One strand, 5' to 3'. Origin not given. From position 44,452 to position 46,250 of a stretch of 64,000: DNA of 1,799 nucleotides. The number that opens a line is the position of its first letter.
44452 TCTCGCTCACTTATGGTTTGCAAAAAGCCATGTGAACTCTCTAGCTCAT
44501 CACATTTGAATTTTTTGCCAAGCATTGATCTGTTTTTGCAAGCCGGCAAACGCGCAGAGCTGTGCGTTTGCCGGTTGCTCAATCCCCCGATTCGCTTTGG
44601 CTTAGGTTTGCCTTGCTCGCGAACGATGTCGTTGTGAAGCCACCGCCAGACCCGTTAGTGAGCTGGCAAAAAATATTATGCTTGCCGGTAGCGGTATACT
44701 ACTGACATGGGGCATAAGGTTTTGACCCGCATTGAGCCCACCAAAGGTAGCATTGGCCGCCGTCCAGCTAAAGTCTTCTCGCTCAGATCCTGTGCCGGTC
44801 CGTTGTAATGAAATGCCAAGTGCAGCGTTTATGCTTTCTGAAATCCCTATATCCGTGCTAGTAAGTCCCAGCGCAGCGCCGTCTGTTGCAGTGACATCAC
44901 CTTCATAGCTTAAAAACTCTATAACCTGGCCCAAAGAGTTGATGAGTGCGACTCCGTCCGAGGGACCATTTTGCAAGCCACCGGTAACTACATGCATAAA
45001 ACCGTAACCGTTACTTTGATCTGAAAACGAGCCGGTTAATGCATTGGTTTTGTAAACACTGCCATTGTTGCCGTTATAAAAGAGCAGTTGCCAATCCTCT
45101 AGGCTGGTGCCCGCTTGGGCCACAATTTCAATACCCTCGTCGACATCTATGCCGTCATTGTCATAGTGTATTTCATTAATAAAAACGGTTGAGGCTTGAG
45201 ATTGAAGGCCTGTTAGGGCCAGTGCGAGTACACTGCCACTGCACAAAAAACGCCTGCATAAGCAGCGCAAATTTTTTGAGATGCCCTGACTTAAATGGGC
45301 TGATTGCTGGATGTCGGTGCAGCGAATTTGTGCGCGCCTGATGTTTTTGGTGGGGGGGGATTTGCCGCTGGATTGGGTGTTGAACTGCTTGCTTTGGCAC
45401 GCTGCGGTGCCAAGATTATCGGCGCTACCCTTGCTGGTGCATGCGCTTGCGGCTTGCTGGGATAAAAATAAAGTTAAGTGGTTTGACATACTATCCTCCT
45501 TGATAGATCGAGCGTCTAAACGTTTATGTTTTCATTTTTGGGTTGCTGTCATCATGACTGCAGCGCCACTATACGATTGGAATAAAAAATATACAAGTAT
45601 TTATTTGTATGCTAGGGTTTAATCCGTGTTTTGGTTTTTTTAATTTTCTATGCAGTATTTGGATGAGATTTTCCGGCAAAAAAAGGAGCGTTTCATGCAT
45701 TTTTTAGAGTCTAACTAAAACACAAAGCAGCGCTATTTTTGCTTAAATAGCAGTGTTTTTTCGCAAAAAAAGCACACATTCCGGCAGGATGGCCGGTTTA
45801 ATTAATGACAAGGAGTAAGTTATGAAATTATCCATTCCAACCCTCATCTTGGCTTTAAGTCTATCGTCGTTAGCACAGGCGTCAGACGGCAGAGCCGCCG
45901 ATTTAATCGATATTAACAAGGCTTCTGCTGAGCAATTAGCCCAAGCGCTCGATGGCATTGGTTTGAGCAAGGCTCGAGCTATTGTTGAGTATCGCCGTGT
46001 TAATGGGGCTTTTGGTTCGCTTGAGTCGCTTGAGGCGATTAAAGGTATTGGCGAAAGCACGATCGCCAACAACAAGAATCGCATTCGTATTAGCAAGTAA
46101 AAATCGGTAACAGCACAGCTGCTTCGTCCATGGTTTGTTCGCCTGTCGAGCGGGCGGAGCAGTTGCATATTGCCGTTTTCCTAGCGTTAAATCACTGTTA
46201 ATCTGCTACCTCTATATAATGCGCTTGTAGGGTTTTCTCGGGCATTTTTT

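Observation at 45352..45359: C8 homopolymer tract in the 5' coding region of the LTD surface-protein gene: a candidate slipped-strand switch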

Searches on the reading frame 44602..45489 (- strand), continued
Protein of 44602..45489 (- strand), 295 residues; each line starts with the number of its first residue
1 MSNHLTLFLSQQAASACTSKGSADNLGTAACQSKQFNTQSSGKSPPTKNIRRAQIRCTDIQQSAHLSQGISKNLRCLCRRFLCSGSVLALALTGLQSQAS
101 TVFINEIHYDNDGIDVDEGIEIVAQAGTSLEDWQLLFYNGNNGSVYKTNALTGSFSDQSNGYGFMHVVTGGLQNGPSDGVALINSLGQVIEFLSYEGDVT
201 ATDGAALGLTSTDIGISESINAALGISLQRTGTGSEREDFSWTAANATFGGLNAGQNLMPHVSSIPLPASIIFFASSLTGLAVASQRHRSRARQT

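Call 58: predict_structure(alignment_id=A4)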
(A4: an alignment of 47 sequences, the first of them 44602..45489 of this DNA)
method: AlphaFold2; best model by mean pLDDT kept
length: 295 residues; sequences in the alignment: 47
mean_pLDDT: 73.2   pTM: 0.60
mean pLDDT of the five models: 73.2, 72.0, 72.0, 70.9, 70.4
residues with pLDDT >= 90: 123; 70-90: 56; 50-70: 47; < 50: 69
segments of 3 or more residues with pLDDT < 50: 1-67
pLDDT, mean of each block of 10 residues (from residue 1): 39 37 32 32 38 39 47 57 63 57 91 77 94 96 96 93 93 85 96 94 97 86 86 93 93 92 58 78 82 72
secondary structure, 60 per line:
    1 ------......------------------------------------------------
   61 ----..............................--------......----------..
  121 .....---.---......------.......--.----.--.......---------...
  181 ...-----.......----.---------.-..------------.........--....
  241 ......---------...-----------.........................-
elements in order: H7-12 H65-94 E103-108 E119-125 E133-138 E145-151 E162-168 E178-183 E189-195 E226-234 E240-246 E256-258 H270-294

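Call 60: fold_search(model_id=the predicted structure, library=pdb)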
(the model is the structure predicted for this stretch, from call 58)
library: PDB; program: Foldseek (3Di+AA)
matches with E <= 10: 913; with E <= 0.001: 0
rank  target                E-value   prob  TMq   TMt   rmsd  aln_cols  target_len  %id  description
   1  6ghd_F                1.2e-02  0.96  0.19  0.43   9.5       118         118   16  Structural analysis of the ternary complex between lamin A/C, BAF and emerin identifies an interface disrupted in auto (released 2018-08-08)
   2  7crg_A                1.3e-02  0.95  0.19  0.39  11.7       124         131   15  Beta-strand-mediated dimeric formation of the extended Ig-like domains of human lamin A/C (released 2021-08-25)
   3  8dek_A                1.5e-02  0.66  0.18  0.14   5.8       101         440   15  The structure of the glycopeptidase catalytic domain including the linker of Amuc_1438 (released 2022-08-31)
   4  8ayh_C                1.6e-02  0.35  0.19  0.10  21.1       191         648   14  Structure of Complement C5 in Complex with small molecule inhibitor and CVF (released 2022-12-21)
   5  8fk7_A                1.8e-02  0.93  0.23  0.39   7.2       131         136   14  Structure of the Pyrobaculum calidifontis flagellar-like archaeal type IV pilus (released 2023-06-28)
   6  6rpr_B                2.1e-02  0.95  0.20  0.45   8.8       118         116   16  LEM domain of Emerin mutant T43I in complex with BAF dimer and the Igfold of the lamin A/C (released 2020-03-04)
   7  9kf4                  3.4e-02  0.77  0.15  0.11   6.4       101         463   12  Crystal structure of Streptomyces sp. sulfotransferase Cpz4 involved in Caprazamycins Synthesis (released 2025-11-05)
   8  4be6_A                3.4e-02  0.14  0.14  0.17  12.9       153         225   11  V. cholera biofilm scaffolding protein RbmA (released 2013-12-18)
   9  8dek_B                3.7e-02  0.51  0.19  0.14   8.2       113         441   17  The structure of the glycopeptidase catalytic domain including the linker of Amuc_1438 (released 2022-08-31)
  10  2n80_MODEL_1_B        6.6e-02  0.35  0.19  0.29  11.7       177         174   12  p75NTR DD:RhoGDI (released 2015-12-23)
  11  6z2p_A                7.5e-02  0.47  0.19  0.17   6.0       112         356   11  Crystal structure of catalytic inactive OgpA from Akkermansia muciniphila in complex with an O-glycopeptide (glycodros (released 2020-09-30)
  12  8rjc_5                7.5e-02  0.28  0.19  0.27  20.5       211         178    9  Structure of the rabbit 80S ribosome stalled on a 2-TMD rhodopsin intermediate in complex with Sec61-TRAP, open confor (released 2024-01-24)
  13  6o14_B                7.5e-02  0.20  0.17  0.28  14.8       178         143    8  Crystal structure of the Aquifex aeolicus Wzt Carbohydrate Binding Domain (released 2020-01-15)
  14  2kl6_MODEL_1_A        7.9e-02  0.41  0.18  0.38   8.7       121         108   13  Solution NMR structure of the CARDB domain of PF1109 from Pyrococcus furiosus. Northeast Structural Genomics C (released 2009-08-25)
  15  3d33_B                9.5e-02  0.47  0.16  0.42  10.8        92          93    8  Crystal structure of a duf3244 family protein with an immunoglobulin-like beta-sandwich fold (bvu_0276) from bacteroid (released 2008-05-27)
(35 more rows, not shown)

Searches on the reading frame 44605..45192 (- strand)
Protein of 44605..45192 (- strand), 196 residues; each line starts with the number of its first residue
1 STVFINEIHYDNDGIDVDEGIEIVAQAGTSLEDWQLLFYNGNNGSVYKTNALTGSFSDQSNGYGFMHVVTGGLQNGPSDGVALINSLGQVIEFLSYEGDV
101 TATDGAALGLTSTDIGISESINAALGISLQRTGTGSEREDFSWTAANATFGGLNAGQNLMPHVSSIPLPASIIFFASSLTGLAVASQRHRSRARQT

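Call 16: find_related_loci(query=window:44605-45192:-, collection=genome_contigs, flank=3000)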
Query seq(196 aa) (196 aa) in genome_contigs; peptide patterns used: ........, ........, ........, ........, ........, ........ (x = any residue, [..] = any of these).
599 stretches matched a pattern (row limit reached: there are more); 66 encode a relative of the query (tblastn E <= 1e-3); 66 distinct loci.
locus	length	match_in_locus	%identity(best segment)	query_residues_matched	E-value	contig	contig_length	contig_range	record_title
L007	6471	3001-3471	61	2-157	1e-56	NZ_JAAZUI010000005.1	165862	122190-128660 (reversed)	Lutibacter sp. B1 NODE_5_length_165862_cov_61.0789, whole genome shotgun sequence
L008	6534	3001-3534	50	1-178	1e-50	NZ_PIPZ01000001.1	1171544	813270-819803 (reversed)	Pseudidiomarina marina strain PIM1 contig1, whole genome shotgun sequence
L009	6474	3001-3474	51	3-159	6e-50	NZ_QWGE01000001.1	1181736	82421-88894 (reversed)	Pontibacter oryzae strain KIRAN contig1, whole genome shotgun sequence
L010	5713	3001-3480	55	1-159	3e-49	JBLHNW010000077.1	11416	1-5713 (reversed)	MAG: Paraglaciecola sp. isolate 3300055726_35 Ga0535650_0009631, whole genome shotgun sequence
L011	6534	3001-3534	51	1-177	4e-48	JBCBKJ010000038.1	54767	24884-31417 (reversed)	MAG: Chloroflexota bacterium isolate J06627_21 NODE_38_length_54767_cov_8.991918, whole genome shotgun sequence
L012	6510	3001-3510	50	1-168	3e-48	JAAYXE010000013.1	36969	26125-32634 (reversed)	MAG: Chloroflexota bacterium isolate AS02xzSISU_56 3068_AS02, whole genome shotgun sequence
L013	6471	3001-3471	52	1-157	6e-48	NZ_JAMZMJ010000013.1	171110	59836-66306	Marinoscillum pacificum strain MRN461 NODE_13_length_171110_cov_73.540153, whole genome shotgun sequence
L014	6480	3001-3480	53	3-159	1e-47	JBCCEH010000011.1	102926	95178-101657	MAG: Pseudomonadota bacterium isolate P01_B01_bin.102 k141_475835_length_102926_cov_36.6680, whole genome shotgun sequen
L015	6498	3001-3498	54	2-164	2e-47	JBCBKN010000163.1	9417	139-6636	MAG: Pseudomonadota bacterium isolate J06627_25 k141_334423_length_9417_cov_27.2692, whole genome shotgun sequence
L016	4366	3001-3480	50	3-159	6e-47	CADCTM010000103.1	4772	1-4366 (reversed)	uncultured Coleofasciculus sp. isolate AVDCRST_MAG92 genome assembly, contig: NODE1410, whole genome shotgun sequence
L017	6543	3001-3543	47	2-179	4e-47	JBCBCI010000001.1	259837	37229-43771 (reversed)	MAG: Cyanobacteria bacterium J06592_8 NODE_1_length_259837_cov_14.398853, whole genome shotgun sequence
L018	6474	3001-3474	51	4-160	1e-46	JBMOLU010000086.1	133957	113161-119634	MAG: Chloroflexota bacterium isolate Betzabe_MAG032 MAG032_86, whole genome shotgun sequence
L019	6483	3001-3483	52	1-159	2e-46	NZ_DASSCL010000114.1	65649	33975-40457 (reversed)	MAG: Nocardioides sp. isolate SMAG_U920 k141_431872, whole genome shotgun sequence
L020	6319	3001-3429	55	2-144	6e-46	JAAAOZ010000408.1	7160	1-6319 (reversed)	MAG: Chloroflexi bacterium isolate GSL.Bin35 NODE_8406_length_7160_cov_0.289814, whole genome shotgun sequence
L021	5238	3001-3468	53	3-157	2e-48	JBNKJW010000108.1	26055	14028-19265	MAG: Bacteroidales bacterium isolate H2.bin.10.orig k141_804873, whole genome shotgun sequence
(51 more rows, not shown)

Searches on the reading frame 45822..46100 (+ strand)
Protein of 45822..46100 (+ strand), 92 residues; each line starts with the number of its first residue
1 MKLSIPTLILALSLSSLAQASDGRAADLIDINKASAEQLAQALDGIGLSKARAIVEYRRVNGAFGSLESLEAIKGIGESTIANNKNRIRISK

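Call 29: find_encoding_contigs(protein=window:45822-46100:+, flank=1700, max_places=10)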
Protein window:45822-46100:+ (92 aa): 23 contigs read that carry it; 5 places shown.
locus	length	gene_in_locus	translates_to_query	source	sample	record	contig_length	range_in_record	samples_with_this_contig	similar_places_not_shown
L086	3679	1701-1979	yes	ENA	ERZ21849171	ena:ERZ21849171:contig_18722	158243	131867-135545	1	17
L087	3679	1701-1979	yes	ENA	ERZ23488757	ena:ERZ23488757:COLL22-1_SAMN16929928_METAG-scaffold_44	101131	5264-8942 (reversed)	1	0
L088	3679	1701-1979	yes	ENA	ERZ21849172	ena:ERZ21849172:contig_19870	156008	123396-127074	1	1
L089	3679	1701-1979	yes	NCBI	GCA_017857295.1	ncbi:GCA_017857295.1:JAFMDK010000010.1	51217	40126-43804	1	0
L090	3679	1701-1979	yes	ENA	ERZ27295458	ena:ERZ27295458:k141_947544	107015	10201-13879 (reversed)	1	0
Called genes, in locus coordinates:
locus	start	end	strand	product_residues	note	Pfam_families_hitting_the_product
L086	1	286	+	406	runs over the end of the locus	PF07719:TPR_2 (faint), PF13176:TPR_7 (faint), PF13428:TPR_14 (faint), PF14559:TPR_19 (faint), PF18073:Zn_ribbon_LapB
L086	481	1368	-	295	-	-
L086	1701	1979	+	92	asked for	PF12836:HHH_3, PF00633:HHH (faint), PF03934:T2SSK (weak)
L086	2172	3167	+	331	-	-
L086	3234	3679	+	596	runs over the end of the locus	PF03600:CitMHS, PF02080:TrkA_C, PF03600:CitMHS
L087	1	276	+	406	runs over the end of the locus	PF07719:TPR_2 (faint), PF13176:TPR_7 (faint), PF13428:TPR_14 (faint), PF14559:TPR_19 (faint), PF18073:Zn_ribbon_LapB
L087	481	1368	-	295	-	-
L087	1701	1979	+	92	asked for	PF12836:HHH_3, PF00633:HHH (faint), PF03934:T2SSK (weak)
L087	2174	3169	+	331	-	PF02272:DHHA1 (faint)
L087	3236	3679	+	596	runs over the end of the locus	PF03600:CitMHS, PF02080:TrkA_C, PF03600:CitMHS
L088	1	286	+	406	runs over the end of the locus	PF07719:TPR_2 (faint), PF13176:TPR_7 (faint), PF13428:TPR_14 (faint), PF14559:TPR_19 (faint), PF18073:Zn_ribbon_LapB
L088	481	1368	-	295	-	-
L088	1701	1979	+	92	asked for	PF12836:HHH_3, PF00633:HHH (faint), PF03934:T2SSK (weak)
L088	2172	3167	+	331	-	-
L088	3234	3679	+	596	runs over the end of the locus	PF03600:CitMHS, PF02080:TrkA_C, PF03600:CitMHS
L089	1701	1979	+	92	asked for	PF12836:HHH_3, PF00633:HHH (faint), PF03934:T2SSK (weak)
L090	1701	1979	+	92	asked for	PF12836:HHH_3, PF00633:HHH (faint), PF03934:T2SSK (weak)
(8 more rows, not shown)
